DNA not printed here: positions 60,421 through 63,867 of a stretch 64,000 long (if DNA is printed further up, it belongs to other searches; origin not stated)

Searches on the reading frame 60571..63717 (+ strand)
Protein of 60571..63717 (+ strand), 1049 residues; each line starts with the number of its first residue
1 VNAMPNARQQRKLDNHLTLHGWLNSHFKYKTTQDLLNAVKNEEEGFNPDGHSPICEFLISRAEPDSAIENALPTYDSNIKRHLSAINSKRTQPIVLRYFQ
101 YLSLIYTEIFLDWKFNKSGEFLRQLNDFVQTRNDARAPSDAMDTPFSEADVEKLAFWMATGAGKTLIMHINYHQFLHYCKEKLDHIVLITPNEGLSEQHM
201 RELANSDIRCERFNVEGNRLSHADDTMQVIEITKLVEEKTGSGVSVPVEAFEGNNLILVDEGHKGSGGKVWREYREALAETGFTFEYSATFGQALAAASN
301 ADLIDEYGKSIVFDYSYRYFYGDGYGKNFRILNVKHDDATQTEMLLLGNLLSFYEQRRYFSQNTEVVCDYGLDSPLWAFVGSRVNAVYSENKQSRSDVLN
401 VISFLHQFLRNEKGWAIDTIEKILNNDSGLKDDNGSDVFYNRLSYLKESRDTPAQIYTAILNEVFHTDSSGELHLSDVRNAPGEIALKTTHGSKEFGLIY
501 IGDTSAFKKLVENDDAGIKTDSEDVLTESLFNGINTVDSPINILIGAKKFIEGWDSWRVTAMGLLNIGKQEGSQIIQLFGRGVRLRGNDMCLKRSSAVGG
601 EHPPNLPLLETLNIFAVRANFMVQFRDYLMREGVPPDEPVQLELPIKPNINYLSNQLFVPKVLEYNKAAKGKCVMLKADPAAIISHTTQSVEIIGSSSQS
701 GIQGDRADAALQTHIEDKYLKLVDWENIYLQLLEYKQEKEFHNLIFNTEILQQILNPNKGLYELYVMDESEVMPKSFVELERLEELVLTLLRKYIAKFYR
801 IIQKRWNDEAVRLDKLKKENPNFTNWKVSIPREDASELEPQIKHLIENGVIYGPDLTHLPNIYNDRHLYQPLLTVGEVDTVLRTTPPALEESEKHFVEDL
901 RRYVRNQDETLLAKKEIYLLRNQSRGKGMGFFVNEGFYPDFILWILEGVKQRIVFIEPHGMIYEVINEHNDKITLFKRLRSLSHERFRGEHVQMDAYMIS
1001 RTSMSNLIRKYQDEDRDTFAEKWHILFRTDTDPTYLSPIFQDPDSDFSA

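Call 5: search_protein_families(library=pfam, proteins=[window:60571-63717:+], max_evalue=0.01)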
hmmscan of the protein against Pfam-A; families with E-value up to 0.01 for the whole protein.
window:60571-63717:+ (1049 aa): 3 families
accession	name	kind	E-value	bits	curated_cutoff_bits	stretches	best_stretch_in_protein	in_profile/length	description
PF04851.21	ResIII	-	1.1e-11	45.4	22.5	1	151-291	23-162/164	Type III restriction enzyme, res subunit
PF18766.7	SWI2_SNF2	-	8.3e-07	29.3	26.7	1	153-281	20-146/221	SWI2/SNF2 ATPase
PF00270.35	DEAD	-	6.3e-06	26.5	26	1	157-292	20-161/167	DEAD/DEAH box helicase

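Call 6: search_protein_families(library=padloc, proteins=[window:60571-63717:+], max_evalue=0.01)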
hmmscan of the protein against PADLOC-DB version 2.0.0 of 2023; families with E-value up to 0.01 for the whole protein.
window:60571-63717:+ (1049 aa): 3 families
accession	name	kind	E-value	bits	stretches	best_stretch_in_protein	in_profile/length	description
PDLC03654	REase_III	-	4.3e-157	522.8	2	306-1040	377-1124/1154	Type III restriction enzyme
PDLC02704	PbeA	-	1.9e-05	21.4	1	156-316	275-442/682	PbeA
PDLC02707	PbeA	-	6.7e-05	19.6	1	155-316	272-437/672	PbeA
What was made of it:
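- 60571..63720 (+): res gene, 1049 aa. SF2 ATPase with Walker A ATGAGKT (61045-61065) and DEGH (61348-61359). C-terminal PD...E-P-H nuclease motif (63379-63450). PADLOC REase_III PDLC03654 E 4e-157 and Pfam ResIII (calls 5, 6).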

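Call 7: search_protein_families(library=ncbifam, proteins=[window:60571-63717:+], max_evalue=0.01)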
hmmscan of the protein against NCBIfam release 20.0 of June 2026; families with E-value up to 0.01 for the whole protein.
window:60571-63717:+ (1049 aa): 2 families
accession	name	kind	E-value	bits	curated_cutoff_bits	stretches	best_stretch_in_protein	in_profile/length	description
TIGR00348.1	hsdR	subfamily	5.4e-06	25.2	284.55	1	148-282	264-400/674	HsdR family type I site-specific deoxyribonuclease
NF052419.1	LA7_P22_fam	equivalog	0.0012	18.7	280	1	490-545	118-172/201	LA7/P22 family lipoprotein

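Call 25: search_solved_structures(query=window:60571-63717:+, max_evalue=1)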
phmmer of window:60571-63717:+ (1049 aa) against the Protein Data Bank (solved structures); distinct sequences matched with E-value up to 1: 0.

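Call 91: search_protein_families(library=phrogs, proteins=[window:60571-63717:+], max_evalue=0.1)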
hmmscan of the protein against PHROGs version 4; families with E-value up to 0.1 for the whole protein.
window:60571-63717:+ (1049 aa): 1 family
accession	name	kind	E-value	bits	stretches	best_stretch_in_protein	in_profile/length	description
phrog_16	-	DNA, RNA and nucleotide metabolism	1e-05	25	1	157-269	296-392/986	DNA helicase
